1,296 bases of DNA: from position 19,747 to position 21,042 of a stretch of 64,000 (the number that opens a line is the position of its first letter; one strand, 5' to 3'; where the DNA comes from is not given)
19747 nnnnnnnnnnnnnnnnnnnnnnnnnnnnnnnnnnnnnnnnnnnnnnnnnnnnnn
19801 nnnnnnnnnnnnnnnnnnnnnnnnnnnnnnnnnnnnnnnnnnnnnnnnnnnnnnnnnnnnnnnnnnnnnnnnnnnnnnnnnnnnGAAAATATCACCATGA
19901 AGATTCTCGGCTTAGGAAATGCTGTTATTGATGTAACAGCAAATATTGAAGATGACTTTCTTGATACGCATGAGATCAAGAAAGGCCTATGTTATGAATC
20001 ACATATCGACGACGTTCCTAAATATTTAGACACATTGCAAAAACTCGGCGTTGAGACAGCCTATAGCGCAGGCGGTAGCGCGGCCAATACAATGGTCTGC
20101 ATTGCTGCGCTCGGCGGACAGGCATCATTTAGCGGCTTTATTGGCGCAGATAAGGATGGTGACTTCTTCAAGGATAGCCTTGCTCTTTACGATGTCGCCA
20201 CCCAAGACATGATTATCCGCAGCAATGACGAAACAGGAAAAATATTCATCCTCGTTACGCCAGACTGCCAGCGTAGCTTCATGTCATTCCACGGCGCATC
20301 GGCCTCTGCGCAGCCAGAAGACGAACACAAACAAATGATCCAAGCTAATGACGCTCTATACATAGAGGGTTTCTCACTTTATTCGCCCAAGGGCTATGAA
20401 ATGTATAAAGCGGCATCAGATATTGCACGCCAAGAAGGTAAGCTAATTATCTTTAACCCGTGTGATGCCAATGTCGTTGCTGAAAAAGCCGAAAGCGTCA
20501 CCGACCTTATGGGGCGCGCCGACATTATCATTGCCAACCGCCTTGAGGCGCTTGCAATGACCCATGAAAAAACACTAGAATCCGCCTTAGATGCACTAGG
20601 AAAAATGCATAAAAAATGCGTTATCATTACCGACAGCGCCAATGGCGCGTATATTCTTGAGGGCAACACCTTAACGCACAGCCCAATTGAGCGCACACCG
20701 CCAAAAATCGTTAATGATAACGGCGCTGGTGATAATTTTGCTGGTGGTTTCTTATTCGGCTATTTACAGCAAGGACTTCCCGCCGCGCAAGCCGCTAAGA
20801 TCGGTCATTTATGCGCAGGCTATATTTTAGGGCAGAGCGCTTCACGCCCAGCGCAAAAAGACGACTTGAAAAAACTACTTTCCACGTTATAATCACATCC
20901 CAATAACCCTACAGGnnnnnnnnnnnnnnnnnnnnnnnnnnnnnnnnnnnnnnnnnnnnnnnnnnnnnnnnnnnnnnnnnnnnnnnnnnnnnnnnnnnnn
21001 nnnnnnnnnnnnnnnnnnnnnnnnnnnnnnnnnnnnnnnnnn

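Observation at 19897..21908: PfkB kinase tightly followed by a CDA-fold deaminase with a 180-aa unknown extension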

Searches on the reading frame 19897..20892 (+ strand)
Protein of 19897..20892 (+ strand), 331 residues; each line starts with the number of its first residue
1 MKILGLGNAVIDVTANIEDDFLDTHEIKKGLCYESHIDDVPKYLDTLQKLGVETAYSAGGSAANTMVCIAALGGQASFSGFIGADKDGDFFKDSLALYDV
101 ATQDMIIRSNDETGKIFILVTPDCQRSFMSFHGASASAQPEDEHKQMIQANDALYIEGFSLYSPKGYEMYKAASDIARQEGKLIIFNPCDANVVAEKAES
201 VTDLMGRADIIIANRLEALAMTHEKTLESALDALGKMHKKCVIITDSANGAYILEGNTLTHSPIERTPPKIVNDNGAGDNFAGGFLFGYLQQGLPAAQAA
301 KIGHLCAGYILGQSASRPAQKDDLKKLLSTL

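Call 3: search_protein_families(library=pfam, proteins=[window:19897-20892:+], max_evalue=0.01)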
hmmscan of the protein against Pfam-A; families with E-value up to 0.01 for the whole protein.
window:19897-20892:+ (331 aa): 3 families
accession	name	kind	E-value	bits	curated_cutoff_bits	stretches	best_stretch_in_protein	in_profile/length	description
PF00294.29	PfkB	-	5.6e-51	174.1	25.8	1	46-317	24-296/302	pfkB family carbohydrate kinase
PF00702.32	Hydrolase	-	0.0012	19.8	26.4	0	35-92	96-154/191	haloacid dehalogenase-like hydrolase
PF02110.20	HK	-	0.0055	16.5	27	0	138-238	37-138/247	Hydroxyethylthiazole kinase family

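Call 4: search_protein_families(library=ncbifam, proteins=[window:19897-20892:+], max_evalue=0.01)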
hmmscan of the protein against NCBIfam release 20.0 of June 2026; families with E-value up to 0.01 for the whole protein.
window:19897-20892:+ (331 aa): 24 families
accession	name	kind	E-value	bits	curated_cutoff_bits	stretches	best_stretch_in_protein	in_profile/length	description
TIGR04382.1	myo_inos_iolC_N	equivalog_domain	1.8e-27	96.4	300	1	57-319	32-298/309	5-dehydro-2-deoxygluconokinase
TIGR02152.1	D_ribokin_bact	equivalog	4.9e-27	95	299.65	1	37-307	15-277/298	ribokinase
NF006957.1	PRK09434.1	equivalog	3.3e-22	79.4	450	1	57-295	25-266/302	fructokinase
NF053626.1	RibKinHalex1628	equivalog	1.8e-21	76.9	330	1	54-317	33-279/293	ATP-dependent ribose-1-phosphate kinase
NF008353.0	PRK11142.1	equivalog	5.3e-19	68.8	341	1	53-308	33-281/307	ribokinase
NF041134.1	R1P_kin_Thcocales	equivalog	3.9e-15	56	500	1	49-313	26-265/291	ADP-dependent ribose-1-phosphate kinase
NF049991.1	TagKinase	equivalog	1.3e-14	53.7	420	1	60-302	42-287/321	tagatose kinase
TIGR02198.1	rfaE_dom_I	equivalog_domain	8.5e-14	51.4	345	1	53-327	41-313/315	D-glycero-beta-D-manno-heptose-7-phosphate kinase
NF007321.0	PRK09813.1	equivalog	8e-13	48.5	247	1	53-311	19-255/261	fructoselysine 6-kinase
TIGR03168.1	1-PFK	subfamily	1.8e-11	43.6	216.4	1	54-329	30-300/305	hexose kinase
NF047869.1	myo_kin_aldol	exception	8.4e-11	40.9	600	1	57-319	37-320/586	bifunctional 5-dehydro-2-deoxygluconokinase/5-dehydro-2-deoxyphosphogluconate aldolase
NF011655.0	PRK15074.1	subfamily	3.3e-10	39.3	367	1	3-253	36-292/434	inosine/guanosine kinase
TIGR03828.1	pfkB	equivalog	4.1e-10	39.2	292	1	54-329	30-300/305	1-phosphofructokinase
NF008454.0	PRK11316.1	equivalog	1.1e-09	37.4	521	1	52-326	43-310/475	bifunctional D-glycero-beta-D-manno-heptose-7-phosphate kinase/D-glycero-beta-D-manno-heptose 1-phosphate adenylyltransferase HldE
NF052444.1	DhDoxglucKinKdgK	equivalog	5.6e-09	35.8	400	1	47-311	13-290/303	2-dehydro-3-deoxygluconokinase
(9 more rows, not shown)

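Call 5: search_protein_families(library=padloc, proteins=[window:19897-20892:+], max_evalue=0.01)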
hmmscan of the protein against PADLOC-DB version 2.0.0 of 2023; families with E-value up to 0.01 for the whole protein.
window:19897-20892:+ (331 aa): 0 families

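Call 21: search_solved_structures(query=window:19897-20892:+, max_evalue=1e-10, show_alignments=1)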
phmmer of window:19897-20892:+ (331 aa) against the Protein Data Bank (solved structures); distinct sequences matched with E-value up to 1e-10: 29.
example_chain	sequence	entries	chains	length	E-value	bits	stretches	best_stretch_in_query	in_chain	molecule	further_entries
3ubo_A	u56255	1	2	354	8.3e-39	136.7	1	3-319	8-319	adenosine kinase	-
4e3a_A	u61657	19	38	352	1e-37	133.2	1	3-319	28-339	sugar kinase protein | Probable sugar kinase protein | sugar kinase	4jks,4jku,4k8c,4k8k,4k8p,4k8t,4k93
5kb5_A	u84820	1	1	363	4.4e-19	71.9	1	3-321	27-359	Adenosine kinase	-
5kb6_A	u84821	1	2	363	4.4e-19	71.9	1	3-321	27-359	Adenosine kinase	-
3vas_A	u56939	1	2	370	1.2e-18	70.5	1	3-321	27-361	Putative adenosine kinase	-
3uq6_A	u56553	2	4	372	1.2e-18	70.5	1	3-321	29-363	Adenosine kinase, putative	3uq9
3vaq_A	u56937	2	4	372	1.2e-18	70.5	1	3-321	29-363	Putative adenosine kinase | Adenosine kinase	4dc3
1bx4_A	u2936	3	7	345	2.2e-18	69.6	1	3-321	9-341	PROTEIN (ADENOSINE KINASE) | Adenosine kinase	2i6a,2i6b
4o1l_A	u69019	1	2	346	2.3e-18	69.6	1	3-321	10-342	Adenosine kinase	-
9o7p_A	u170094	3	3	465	6.2e-18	68.1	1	3-321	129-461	Isoform 2 of Adenosine kinase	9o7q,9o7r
3loo_A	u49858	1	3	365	1e-17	67.4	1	3-292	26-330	Anopheles gambiae adenosine kinase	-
9fw6_A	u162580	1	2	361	8.1e-17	64.5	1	3-315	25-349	Adenosine kinase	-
6znx_A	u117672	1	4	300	2.6e-16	62.8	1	50-304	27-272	Ribokinase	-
8cqx_A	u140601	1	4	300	6.6e-16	61.5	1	50-304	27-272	Ribokinase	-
8rpa_A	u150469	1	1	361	6.8e-16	61.4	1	3-292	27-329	Adenosine kinase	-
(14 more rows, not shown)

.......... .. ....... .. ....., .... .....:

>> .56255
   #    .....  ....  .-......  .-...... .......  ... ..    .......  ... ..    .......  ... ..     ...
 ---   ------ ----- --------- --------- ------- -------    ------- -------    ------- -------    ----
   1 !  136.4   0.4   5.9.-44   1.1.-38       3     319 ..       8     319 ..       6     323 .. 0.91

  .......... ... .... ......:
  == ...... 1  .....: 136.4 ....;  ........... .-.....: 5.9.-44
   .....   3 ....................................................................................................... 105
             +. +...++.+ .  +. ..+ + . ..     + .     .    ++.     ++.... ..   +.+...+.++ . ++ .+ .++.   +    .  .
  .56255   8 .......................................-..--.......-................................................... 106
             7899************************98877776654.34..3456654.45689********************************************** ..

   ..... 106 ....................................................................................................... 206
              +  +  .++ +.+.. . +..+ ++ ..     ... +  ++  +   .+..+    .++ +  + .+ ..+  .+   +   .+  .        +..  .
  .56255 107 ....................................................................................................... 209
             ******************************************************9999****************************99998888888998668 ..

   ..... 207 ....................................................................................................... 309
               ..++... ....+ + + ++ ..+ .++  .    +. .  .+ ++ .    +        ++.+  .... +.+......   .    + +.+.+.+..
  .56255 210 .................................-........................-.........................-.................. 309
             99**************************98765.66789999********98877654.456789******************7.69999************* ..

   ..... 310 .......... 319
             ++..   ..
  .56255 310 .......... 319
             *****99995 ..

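Call 43: find_homologous_proteins(query=window:19897-20892:+, max_evalue=1e-20)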
Query window:19897-20892:+ (331 aa): 1275 proteins with E <= 1e-20 among 6160 candidates; the best 120 are listed.
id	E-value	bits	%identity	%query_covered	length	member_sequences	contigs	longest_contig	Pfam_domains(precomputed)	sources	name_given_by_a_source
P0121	1.1e-190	650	88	100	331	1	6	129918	PF00294.30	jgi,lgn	jgi:sugar/nucleoside kinase (ribokinase family)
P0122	6.0e-184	628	100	86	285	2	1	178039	PF00294.30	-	-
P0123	4.3e-182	622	85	100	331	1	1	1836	PF00294.30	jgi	jgi:sugar/nucleoside kinase (ribokinase family)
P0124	1.3e-166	571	77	100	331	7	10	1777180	PF00294.30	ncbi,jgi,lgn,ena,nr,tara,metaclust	ncbi:MAG: hypothetical protein CL561_03975 [Alphaproteobacteria bacterium]|nr:hypothetical protein [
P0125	1.8e-165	568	76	100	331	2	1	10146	PF00294.30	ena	-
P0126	1.1e-163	562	76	100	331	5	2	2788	PF00294.30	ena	-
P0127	7.9e-163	559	77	100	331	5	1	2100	PF00294.30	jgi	jgi:sugar/nucleoside kinase (ribokinase family)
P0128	4.8e-157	540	73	100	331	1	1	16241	PF00294.30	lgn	-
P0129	5.4e-51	192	37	98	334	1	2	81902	PF00294.30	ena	-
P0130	2.5e-48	183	35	95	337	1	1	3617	PF00294.30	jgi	jgi:sugar/nucleoside kinase (ribokinase family)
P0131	3.2e-48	183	36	95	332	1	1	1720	PF00294.30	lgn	-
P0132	9.4e-45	171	35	96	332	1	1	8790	PF00294.30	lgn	-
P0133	1.4e-43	167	35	96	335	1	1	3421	PF00294.30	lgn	-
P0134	1.7e-43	167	35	99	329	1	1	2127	PF00294.30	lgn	-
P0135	2.6e-41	160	34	99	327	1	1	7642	PF00294.30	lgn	-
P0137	3.2e-40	156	32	98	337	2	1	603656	PF00294.30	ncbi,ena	-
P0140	3.2e-39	153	33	95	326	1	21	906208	PF00294.30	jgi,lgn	jgi:sugar/nucleoside kinase (ribokinase family)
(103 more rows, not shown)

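Call 44: find_encoding_contigs(protein=P0129, flank=6000, max_places=1)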
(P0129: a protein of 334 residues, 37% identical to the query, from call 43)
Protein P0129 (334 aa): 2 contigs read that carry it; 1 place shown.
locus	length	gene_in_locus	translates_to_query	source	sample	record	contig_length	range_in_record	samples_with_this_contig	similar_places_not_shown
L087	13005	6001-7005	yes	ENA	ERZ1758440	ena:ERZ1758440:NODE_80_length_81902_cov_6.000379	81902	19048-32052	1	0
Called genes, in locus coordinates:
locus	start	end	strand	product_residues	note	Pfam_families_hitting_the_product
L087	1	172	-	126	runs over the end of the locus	-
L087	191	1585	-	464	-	PF00890:FAD_binding_2, PF01134:GIDA (weak), PF07992:Pyr_redox_2, PF12831:FAD_oxidored, PF13450:NAD_binding_8 (weak), PF13738:Pyr_redox_3, PF00070:Pyr_redox, PF02852:Pyr_redox_dim, +4 more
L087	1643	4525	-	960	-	-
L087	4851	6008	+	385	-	-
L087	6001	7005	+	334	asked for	PF00294:PfkB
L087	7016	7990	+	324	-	-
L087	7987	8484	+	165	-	PF11720:Inhibitor_I78 (weak)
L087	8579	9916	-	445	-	PF03721:UDPG_MGDP_dh_N, PF00984:UDPG_MGDP_dh, PF03720:UDPG_MGDP_dh_C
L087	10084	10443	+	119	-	-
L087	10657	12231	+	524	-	-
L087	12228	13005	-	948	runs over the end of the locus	PF00005:ABC_tran (faint), PF02463:SMC_N (faint), PF13191:AAA_16 (faint), PF13304:AAA_21 (faint), PF13481:AAA_25 (faint), PF13555:AAA_29 (faint), PF17760:UvrA_inter, PF17755:UvrA_DNA-bind, +2 more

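Call 45: find_encoding_contigs(protein=P0137, flank=6000, max_places=1)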
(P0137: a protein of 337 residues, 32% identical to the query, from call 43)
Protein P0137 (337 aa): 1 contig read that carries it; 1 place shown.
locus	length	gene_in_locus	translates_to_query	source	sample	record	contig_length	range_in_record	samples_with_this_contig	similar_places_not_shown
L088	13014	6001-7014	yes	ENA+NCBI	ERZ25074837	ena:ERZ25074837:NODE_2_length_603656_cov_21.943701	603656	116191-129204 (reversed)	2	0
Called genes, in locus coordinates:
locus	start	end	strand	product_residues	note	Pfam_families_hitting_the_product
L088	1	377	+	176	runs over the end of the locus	PF14803:Zn_ribbon_Nudix (weak), PF00293:NUDIX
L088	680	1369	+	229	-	PF00814:TsaD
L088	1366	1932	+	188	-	PF00583:Acetyltransf_1, PF13508:Acetyltransf_7, PF08445:FR47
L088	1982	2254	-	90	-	PF01206:TusA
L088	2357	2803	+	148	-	PF05443:ROS_MUCR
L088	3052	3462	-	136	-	PF00034:Cytochrom_C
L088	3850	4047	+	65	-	-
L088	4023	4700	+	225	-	PF00455:DeoRC (faint), PF06026:Rib_5-P_isom_A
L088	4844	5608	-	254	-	PF00590:TP_methylase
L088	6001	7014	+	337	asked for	PF00294:PfkB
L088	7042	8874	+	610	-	PF00009:GTP_EFTU, PF22042:EF-G_D2, PF03144:GTP_EFTU_D2, PF00679:EFG_C, PF21018:BipA_C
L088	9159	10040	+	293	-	PF02358:Trehalose_PPase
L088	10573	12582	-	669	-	PF13506:Glyco_transf_21, PF13641:Glyco_tranf_2_3, PF00535:Glycos_transf_2, PF00494:SQS_PSY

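Call 46: find_encoding_contigs(protein=P0140, flank=6000, max_places=1)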
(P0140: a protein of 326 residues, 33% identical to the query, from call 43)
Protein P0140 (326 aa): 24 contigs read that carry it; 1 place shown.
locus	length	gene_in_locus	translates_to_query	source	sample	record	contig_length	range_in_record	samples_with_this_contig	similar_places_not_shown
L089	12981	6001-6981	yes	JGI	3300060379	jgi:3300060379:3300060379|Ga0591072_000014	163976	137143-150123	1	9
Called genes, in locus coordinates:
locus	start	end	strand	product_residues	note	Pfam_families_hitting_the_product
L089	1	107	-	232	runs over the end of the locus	PF04340:DUF484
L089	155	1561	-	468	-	PF00890:FAD_binding_2, PF03486:HI0933_like (weak), PF07992:Pyr_redox_2, PF12831:FAD_oxidored, PF13450:NAD_binding_8 (weak), PF13738:Pyr_redox_3, PF00070:Pyr_redox, PF02852:Pyr_redox_dim, +4 more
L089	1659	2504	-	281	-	PF23023:Anti-Pycsar_Apyc1, PF00753:Lactamase_B, PF12706:Lactamase_B_2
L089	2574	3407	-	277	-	PF00149:Metallophos (weak), PF13277:YmdB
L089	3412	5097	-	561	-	-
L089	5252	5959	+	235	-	-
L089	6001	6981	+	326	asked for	PF00294:PfkB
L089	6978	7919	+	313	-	PF00383:dCMP_cyt_deam_1, PF14437:MafB19-deam (weak)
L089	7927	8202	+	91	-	PF11720:Inhibitor_I78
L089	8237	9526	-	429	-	PF00364:Biotin_lipoyl, PF25919:BSH_CusB (faint), PF25997:BSH_YhbJ (faint), PF02817:E3_binding, PF00198:2-oxoacid_dh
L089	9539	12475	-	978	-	PF16078:2-oxogl_dehyd_N, PF00676:E1_dh, PF02779:Transket_pyr, PF16870:OxoGdeHyase_C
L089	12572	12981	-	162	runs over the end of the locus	PF18431:RNAse_A_bac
